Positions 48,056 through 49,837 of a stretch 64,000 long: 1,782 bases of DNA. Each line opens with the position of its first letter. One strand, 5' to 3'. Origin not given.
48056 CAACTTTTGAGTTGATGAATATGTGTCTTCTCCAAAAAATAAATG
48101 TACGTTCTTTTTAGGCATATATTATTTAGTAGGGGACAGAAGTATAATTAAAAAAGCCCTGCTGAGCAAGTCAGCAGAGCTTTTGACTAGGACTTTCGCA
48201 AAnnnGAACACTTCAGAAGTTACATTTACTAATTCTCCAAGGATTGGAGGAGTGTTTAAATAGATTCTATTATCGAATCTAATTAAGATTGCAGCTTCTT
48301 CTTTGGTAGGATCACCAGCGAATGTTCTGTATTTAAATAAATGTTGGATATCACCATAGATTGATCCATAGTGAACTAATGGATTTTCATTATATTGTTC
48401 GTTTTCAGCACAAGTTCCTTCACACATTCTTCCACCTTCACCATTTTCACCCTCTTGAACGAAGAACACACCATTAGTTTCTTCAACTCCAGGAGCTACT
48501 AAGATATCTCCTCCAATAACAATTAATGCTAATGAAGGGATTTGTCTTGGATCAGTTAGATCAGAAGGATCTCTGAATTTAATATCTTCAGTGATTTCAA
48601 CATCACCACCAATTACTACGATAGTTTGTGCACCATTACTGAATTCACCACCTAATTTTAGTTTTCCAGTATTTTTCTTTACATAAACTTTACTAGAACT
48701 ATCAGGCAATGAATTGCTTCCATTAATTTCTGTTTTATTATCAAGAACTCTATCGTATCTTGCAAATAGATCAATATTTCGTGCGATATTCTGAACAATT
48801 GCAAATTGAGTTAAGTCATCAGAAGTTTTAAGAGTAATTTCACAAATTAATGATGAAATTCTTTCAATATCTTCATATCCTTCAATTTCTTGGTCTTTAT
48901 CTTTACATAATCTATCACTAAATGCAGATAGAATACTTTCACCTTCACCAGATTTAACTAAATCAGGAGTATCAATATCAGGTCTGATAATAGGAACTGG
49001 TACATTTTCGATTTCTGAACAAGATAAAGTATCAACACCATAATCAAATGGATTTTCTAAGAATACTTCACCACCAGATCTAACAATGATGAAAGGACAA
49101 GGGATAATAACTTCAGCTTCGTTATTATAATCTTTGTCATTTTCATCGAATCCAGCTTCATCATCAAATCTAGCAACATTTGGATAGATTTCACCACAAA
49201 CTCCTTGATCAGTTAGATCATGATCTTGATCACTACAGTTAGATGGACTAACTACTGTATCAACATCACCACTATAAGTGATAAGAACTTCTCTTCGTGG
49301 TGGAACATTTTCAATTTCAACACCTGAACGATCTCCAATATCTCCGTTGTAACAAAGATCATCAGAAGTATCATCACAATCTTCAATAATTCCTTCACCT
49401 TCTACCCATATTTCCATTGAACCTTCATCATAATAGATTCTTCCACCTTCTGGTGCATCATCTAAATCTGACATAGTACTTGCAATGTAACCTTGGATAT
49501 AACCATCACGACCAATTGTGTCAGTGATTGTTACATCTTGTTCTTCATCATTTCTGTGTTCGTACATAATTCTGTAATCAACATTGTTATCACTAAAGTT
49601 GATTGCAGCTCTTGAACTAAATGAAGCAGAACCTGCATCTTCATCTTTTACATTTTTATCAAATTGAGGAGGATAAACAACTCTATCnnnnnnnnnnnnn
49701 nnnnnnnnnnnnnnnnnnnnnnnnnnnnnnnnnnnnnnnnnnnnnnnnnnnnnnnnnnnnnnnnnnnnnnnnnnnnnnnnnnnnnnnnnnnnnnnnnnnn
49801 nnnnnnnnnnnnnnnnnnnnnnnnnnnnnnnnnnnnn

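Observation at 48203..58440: Orphan three-gene operon encoding a basic giant protein, a small membrane anchor and an acidic giant secreted protein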

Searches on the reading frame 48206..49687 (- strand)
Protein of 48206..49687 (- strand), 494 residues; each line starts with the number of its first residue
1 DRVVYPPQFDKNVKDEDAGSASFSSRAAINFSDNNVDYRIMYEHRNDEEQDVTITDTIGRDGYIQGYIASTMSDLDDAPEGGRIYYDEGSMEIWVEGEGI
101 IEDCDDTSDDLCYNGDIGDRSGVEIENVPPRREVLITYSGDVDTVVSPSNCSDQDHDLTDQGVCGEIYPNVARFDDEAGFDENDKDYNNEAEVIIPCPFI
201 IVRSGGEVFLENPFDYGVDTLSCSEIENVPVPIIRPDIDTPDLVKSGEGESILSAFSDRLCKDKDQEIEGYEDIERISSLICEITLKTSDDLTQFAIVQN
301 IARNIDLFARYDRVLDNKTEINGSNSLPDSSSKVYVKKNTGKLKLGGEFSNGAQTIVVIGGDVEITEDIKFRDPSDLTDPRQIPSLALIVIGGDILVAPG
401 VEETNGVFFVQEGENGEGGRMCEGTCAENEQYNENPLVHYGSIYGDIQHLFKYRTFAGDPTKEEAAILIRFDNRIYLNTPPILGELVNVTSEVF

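Call 65: predict_structure(alignment_id=A5)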
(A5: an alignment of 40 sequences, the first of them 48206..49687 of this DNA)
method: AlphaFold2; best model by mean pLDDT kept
length: 494 residues; sequences in the alignment: 40
mean_pLDDT: 76.3   pTM: 0.67
mean pLDDT of the five models: 76.3, 76.1, 75.6, 75.4, 74.4
residues with pLDDT >= 90: 176; 70-90: 169; 50-70: 75; < 50: 74
segments of 3 or more residues with pLDDT < 50: 205-207, 227-292, 491-494
pLDDT, mean of each block of 10 residues (from residue 1): 81 74 82 90 92 95 89 72 94 96 94 96 95 96 84 63 81 87 75 82 55 54 50 37 34 39 41 34 35 56 63 87 91 87 93 90 95 82 90 92 91 84 84 86 82 77 79 79 66 44
secondary structure, 60 per line:
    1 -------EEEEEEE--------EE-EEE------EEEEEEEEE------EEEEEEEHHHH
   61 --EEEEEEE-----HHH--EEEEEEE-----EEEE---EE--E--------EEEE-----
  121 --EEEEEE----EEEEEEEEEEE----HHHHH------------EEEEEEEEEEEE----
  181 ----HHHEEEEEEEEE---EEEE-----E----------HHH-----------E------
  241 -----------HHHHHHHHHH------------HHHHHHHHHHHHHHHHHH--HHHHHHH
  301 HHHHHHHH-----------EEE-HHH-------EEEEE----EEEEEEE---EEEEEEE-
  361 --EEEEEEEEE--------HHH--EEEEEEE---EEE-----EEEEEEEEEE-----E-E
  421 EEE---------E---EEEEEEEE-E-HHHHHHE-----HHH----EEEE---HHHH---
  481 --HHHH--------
elements in order: E8-14 E26-28 E35-43 E50-56 H57-60 E63-69 E80-86 E92-95 E112-115 E123-128 E133-143 H148-152 E165-176 E188-196 E200-203 H252-261 H274-291 H294-308 E320-322 E334-338 E343-349 E353-359 E363-371 E385-391 E395-397 E403-412 E420-423 E437-444 H448-453 E467-470 H474-477 H483-486
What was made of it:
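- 48206..49672 (-): ORF3 family-defining C-terminal region (residues 700-1188). It holds an Ig-like sandwich (about 702-897) and a beta-rich terminal module (about 1014-1164) that ends ............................. Call 65: pLDDT 76, pTM 0.67.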

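Call 67: fold_search(model_id=the predicted structure, library=pdb)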
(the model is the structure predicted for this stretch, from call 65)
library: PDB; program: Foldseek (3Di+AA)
matches with E <= 10: 1278; with E <= 0.001: 0
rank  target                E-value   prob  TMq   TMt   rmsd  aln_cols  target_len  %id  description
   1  9ub7_E                1.2e-03  1.00  0.18  0.17   8.5       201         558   11  Structure of glycosylphosphatidylinositol transamidase,state 1 (released 2026-04-08)
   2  3v10_B                1.9e-03  0.99  0.16  0.24   8.3       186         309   14  Crystal structure of the collagen binding domain of Erysipelothrix rhusiopathiae surface protein RspB (released 2012-10-24)
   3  9ifr                  2.0e-03  0.99  0.15  0.47   9.4       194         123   10  CLIPPER domain from the Gram-negative fibrillar adhesin "B9T28_05395 (released 2025-11-26)
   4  5cf3                  2.0e-03  0.96  0.14  0.19   9.8       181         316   12  Crystal structures of Bbp from Staphylococcus aureus (released 2015-09-23)
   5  5dfk                  3.1e-03  0.97  0.13  0.28  11.6       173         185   11  Crystal Structure of the Escherichia coli Common Pilus Chaperone, EcpB (released 2015-11-04)
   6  5cfa_A                4.0e-03  0.96  0.15  0.21   9.3       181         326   10  Crystal structures of Bbp from Staphylococcus aureus with peptide ligand (released 2015-09-23)
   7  8p4l_A                7.5e-03  0.89  0.17  0.16  17.4       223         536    6  Beta-N-acetylgalactosaminidase from Niabella aurantiaca (released 2024-01-17)
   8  1z9l                  8.4e-03  0.84  0.13  0.32   8.2       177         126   11  1.7 Angstrom Crystal Structure of the Rat VAP-A MSP Homology Domain (released 2005-07-19)
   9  5fr0                  8.9e-03  0.96  0.17  0.15   9.0       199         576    9  The details of glycolipid glycan hydrolysis by the structural analysis of a family 123 glycoside hydrolase from Clostrid (released 2016-03-30)
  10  5wta_C                8.9e-03  0.75  0.14  0.19   9.8       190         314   10  Crystal Structure of Staphylococcus aureus SdrE apo form (released 2017-07-19)
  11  7edd                  1.0e-02  0.99  0.18  0.07   8.3       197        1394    9  Crystal structure of a serine protease from Streptococcus pyogenes (released 2021-05-12)
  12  5cyl_H                1.1e-02  0.21  0.12  0.15  14.2       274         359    9  Crystal structure of the CupB6 tip adhesin from Pseudomonas aeruginosa (released 2016-10-05)
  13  3fcs_A                1.3e-02  0.87  0.18  0.11  13.5       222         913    9  Structure of complete ectodomain of integrin aIIBb3 (released 2009-01-20)
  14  5fqh_A                1.4e-02  0.94  0.17  0.15   8.9       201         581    9  The details of glycolipid glycan hydrolysis by the structural analysis of a family 123 glycoside hydrolase from Clostr (released 2016-03-30)
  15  6vjb                  1.4e-02  0.99  0.17  0.07   6.1       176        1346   11  Crystal structure of a catalytically inactive CXC Chemokine-degrading protease SpyCEP from Streptococcus pyogenes (released 2020-04-15)
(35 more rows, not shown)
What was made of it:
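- On LPXTG-anchored fibrillar adhesins (MSCRAMM): Foldseek matches to CNA, Sdr, Bbp and RrgA domains have E of 1e-3 to 3e-2 and TM≤0.2 (call 67).
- Closest known: Gram-positive fibrillar adhesins. Same: These are the best, though weak, Foldseek matches for ORF3 residues 702-897 (call 67).
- Ig-like adhesin-type folds are the best structural matches (RspB, Bbp, SdrE, CNA, RrgA; call 67).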

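Call 81: fold_search(model_id=the predicted structure, library=viral)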
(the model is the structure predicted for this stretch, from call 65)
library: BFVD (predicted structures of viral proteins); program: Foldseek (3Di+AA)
matches with E <= 10: 685; with E <= 0.001: 0
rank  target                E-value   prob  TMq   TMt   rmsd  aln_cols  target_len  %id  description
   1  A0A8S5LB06            3.5e-03  0.99  0.17  0.11   8.8       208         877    9  Uncharacterized protein [Podoviridae sp. ctBev14]
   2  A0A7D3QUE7            4.8e-03  0.69  0.12  0.08  14.3       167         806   10  Inter-alpha-trypsin inhibitor family protein [Fadolivirus FV1/VV64]
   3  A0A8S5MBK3            5.6e-03  1.00  0.20  0.16   7.4       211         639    4  Uncharacterized protein [Podoviridae sp. ct53O25]
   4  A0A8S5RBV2            6.6e-03  1.00  0.18  0.19   6.3       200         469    7  Translocon-associated protein beta (TRAPB) [virus sp. ctOZh10]
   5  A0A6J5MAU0            7.0e-03  0.14  0.09  0.05  23.6       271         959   11  Uncharacterized protein [uncultured Caudovirales phage]
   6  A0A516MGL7            8.6e-03  0.82  0.15  0.09   8.8       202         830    8  (no name in the UniProt tables at hand)
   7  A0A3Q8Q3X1            1.1e-02  0.28  0.15  0.17  31.8       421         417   11  ORF5 [Ullucus polerovirus 1]
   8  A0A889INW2            1.9e-02  0.72  0.15  0.34  24.1       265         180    8  Uncharacterized protein [Evros sobemo-like virus]
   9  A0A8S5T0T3            1.9e-02  0.69  0.15  0.34  10.8       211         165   10  Uncharacterized protein [Siphoviridae sp. ctKFk2]
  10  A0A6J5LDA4            2.9e-02  0.33  0.13  0.10  11.0       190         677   10  SprB repeat [uncultured Caudovirales phage]
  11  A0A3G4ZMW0            3.2e-02  0.38  0.10  0.07  13.7       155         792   10  Uncharacterized protein [Terrestrivirus sp.]
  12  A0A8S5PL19            3.6e-02  0.47  0.14  0.07  19.9       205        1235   10  Tail protein [Myoviridae sp. ctsK93]
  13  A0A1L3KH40            4.2e-02  0.30  0.14  0.23  15.9       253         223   10  (no name in the UniProt tables at hand)
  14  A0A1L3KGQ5            5.0e-02  0.20  0.14  0.23  23.0       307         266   10  (no name in the UniProt tables at hand)
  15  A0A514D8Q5            5.2e-02  0.35  0.16  0.19  20.1       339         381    9  Readthrough protein [Riboviria sp.]
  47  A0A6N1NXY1            2.3e-01  0.80  0.18  0.09   7.1       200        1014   10  DUF11 domain-containing protein [Tupanvirus soda lake]
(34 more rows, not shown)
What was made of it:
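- On Phage tape-measure / tail-fibre proteins: BFVD Foldseek of the ORF3 C-terminal region gave nothing at E<1e-3 (call 81).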
